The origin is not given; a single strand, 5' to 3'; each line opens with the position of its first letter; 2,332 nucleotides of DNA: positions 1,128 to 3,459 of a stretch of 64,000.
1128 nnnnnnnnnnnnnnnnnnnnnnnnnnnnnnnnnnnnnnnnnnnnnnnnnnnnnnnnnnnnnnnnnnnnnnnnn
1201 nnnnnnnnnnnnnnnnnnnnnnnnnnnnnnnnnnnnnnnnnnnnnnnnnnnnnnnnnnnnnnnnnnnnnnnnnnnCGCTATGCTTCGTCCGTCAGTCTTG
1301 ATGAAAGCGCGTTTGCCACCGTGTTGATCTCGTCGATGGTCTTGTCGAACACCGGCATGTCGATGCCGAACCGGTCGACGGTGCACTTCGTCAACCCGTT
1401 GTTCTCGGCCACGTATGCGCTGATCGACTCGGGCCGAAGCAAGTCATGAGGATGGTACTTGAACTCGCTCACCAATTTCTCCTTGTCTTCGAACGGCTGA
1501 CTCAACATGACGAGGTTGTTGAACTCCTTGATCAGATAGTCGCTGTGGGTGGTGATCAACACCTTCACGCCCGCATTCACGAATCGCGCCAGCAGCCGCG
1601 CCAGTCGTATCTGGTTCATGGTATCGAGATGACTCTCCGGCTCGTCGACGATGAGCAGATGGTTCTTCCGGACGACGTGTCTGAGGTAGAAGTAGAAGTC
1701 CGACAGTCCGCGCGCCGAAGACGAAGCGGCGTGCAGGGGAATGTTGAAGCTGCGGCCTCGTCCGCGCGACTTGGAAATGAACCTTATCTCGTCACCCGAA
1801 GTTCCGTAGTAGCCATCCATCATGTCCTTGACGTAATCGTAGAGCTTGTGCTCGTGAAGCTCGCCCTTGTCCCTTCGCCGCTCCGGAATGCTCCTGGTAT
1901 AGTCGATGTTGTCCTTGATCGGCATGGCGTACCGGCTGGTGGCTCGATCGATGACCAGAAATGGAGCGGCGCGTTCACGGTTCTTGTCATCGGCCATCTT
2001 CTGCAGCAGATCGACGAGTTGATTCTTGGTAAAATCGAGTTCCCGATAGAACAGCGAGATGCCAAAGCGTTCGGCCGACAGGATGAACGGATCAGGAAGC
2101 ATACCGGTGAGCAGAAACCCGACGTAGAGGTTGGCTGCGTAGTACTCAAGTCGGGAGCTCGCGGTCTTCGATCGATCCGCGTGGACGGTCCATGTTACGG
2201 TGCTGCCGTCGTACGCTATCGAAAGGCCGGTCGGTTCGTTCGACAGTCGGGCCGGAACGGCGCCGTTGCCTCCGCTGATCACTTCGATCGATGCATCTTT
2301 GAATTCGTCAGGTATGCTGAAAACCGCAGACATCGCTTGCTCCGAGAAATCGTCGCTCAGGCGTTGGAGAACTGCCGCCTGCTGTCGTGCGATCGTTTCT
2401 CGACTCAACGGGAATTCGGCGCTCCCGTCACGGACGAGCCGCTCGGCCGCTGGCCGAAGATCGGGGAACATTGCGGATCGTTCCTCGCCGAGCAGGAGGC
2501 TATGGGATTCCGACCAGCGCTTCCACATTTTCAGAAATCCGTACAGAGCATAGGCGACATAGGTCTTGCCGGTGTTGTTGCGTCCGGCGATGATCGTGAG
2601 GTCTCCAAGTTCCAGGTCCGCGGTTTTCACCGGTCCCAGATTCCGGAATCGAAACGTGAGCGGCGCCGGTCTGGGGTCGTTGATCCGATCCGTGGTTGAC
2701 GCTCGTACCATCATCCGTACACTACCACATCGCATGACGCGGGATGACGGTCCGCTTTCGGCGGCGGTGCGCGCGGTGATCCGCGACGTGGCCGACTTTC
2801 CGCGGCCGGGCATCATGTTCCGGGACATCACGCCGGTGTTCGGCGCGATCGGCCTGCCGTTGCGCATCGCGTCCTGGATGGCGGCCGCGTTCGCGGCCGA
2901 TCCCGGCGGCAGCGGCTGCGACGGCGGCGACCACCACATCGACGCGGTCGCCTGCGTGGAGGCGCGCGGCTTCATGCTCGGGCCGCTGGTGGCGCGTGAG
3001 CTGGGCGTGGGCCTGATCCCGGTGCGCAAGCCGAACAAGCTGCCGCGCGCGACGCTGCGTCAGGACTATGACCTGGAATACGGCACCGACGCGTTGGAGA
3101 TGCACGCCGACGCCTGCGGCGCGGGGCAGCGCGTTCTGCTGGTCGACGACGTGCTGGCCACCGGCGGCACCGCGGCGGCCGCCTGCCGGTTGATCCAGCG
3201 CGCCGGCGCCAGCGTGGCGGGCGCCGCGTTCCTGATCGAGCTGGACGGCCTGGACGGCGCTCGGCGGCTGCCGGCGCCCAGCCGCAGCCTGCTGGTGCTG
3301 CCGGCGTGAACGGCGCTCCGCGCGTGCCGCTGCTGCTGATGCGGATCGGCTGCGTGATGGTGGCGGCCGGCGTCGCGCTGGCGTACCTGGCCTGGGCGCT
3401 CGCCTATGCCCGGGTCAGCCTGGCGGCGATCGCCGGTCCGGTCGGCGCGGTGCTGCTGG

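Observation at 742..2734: Low-GC two-gene island (AAA_21-type ATPase plus small partner) wedged exactly between mtnN and apt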

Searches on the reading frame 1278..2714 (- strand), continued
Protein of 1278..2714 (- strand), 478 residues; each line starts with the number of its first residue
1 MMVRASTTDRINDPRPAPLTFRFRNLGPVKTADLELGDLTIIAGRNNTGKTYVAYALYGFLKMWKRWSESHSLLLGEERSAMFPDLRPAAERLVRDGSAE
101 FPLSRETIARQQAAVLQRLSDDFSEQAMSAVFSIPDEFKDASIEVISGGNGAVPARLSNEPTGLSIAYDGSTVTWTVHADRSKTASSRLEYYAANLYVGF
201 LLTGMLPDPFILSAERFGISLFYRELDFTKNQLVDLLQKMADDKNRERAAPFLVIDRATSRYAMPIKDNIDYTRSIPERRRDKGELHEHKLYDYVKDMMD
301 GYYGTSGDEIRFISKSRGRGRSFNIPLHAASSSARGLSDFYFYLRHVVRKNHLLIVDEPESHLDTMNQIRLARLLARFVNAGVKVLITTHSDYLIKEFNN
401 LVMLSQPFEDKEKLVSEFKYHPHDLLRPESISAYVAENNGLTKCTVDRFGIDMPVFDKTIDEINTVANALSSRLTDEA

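Call 81: search_protein_families(library=phrogs, proteins=[window:1278-2714:-], max_evalue=0.01)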
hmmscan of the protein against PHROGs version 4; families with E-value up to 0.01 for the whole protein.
window:1278-2714:- (478 aa): 11 families
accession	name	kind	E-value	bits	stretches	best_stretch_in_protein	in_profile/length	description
phrog_13167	-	unknown function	2e-47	163.2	2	210-469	203-460/477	-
phrog_14430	-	unknown function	8.8e-19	69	2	326-402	314-389/444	-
phrog_4747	-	unknown function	2.3e-10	41.2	1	349-399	332-383/610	-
phrog_3940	-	unknown function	1.1e-07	32.1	1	350-401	253-305/537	-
phrog_293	-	moron, auxiliary metabolic gene and host takeover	4.9e-06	25.8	1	348-397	564-613/1058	ABC transporter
phrog_9802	-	unknown function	9.8e-06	25.8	1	351-399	285-332/438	-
phrog_7507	-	unknown function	3.7e-05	24.2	0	21-61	7-48/483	-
phrog_21420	-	unknown function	7.4e-05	22.4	1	351-398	526-573/654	-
phrog_2392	-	moron, auxiliary metabolic gene and host takeover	0.0021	17.4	1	345-405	630-689/726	ABC transporter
phrog_77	-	DNA, RNA and nucleotide metabolism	0.0032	17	0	344-400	878-939/967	SbcC-like subunit of palindrome specific endonuclease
phrog_8323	-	unknown function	0.0096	15.5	0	350-399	321-369/623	-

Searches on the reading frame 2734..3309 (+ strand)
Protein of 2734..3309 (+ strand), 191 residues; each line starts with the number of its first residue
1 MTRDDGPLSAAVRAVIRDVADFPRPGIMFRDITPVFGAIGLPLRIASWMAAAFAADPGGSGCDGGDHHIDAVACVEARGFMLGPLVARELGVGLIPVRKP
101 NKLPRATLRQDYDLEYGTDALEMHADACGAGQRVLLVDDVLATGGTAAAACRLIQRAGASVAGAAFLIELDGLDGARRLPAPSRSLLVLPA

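Call 5: search_protein_families(library=pfam, proteins=[window:2734-3309:+], max_evalue=1)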
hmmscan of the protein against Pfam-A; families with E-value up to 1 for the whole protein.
window:2734-3309:+ (191 aa): 2 families
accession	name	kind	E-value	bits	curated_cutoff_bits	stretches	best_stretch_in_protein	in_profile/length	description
PF00156.33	Pribosyltran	-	1.3e-14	54.3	26.3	1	66-168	27-124/158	Phosphoribosyl transferase domain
PF14681.12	UPRTase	-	0.00023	21.1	27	1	130-162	119-151/206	Uracil phosphoribosyltransferase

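Call 83: search_protein_families(library=ncbifam, proteins=[window:2734-3309:+], max_evalue=0.00001)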
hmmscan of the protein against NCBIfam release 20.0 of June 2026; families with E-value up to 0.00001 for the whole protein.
window:2734-3309:+ (191 aa): 16 families
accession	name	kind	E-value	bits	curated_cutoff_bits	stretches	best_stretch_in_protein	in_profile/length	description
NF002636.0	PRK02304.1-5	equivalog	3.3e-57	192.8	125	1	11-182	8-169/176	adenine phosphoribosyltransferase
TIGR01090.1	apt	equivalog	2.2e-54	184.1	185.85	1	14-182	3-162/169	adenine phosphoribosyltransferase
NF002634.0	PRK02304.1-3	equivalog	8.7e-54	182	170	1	10-181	8-168/182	adenine phosphoribosyltransferase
NF002633.0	PRK02304.1-2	equivalog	1.2e-48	165.1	224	1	13-180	4-160/172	adenine phosphoribosyltransferase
NF002632.0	PRK02304.1-1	equivalog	4.1e-48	163.5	243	1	66-180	54-168/183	adenine phosphoribosyltransferase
NF009211.0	PRK12560.1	equivalog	8.8e-25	87.6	188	1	66-179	49-162/187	adenine phosphoribosyltransferase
TIGR01743.1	purR_Bsub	equivalog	1.4e-10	40.7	258.7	1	66-172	126-235/268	pur operon repressor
NF002635.0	PRK02304.1-4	subfamily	1.3e-09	37.9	146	1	68-169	54-153/188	adenine phosphoribosyltransferase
NF040646.1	HPT_Archaea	equivalog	1.3e-09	37.9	200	1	66-169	51-152/184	hypoxanthine/guanine phosphoribosyltransferase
NF006671.0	PRK09219.1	equivalog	2.4e-09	37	177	1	66-179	48-165/192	xanthine phosphoribosyltransferase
NF006328.0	PRK08558.1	equivalog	2.8e-09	36.9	184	1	67-170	110-215/238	adenine phosphoribosyltransferase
NF005592.0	PRK07322.1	subfamily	9.9e-09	34.8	143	1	129-166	118-155/180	adenine phosphoribosyltransferase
TIGR00336.1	pyrE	equivalog_domain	5.9e-08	32.7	106.8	1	115-168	94-145/173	orotate phosphoribosyltransferase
NF004689.0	PRK06031.1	equivalog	6.5e-07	28.8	175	0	130-164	153-187/233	phosphoribosyltransferase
TIGR01744.1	XPRTase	equivalog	7.2e-07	29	164.45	1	72-178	54-164/191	xanthine phosphoribosyltransferase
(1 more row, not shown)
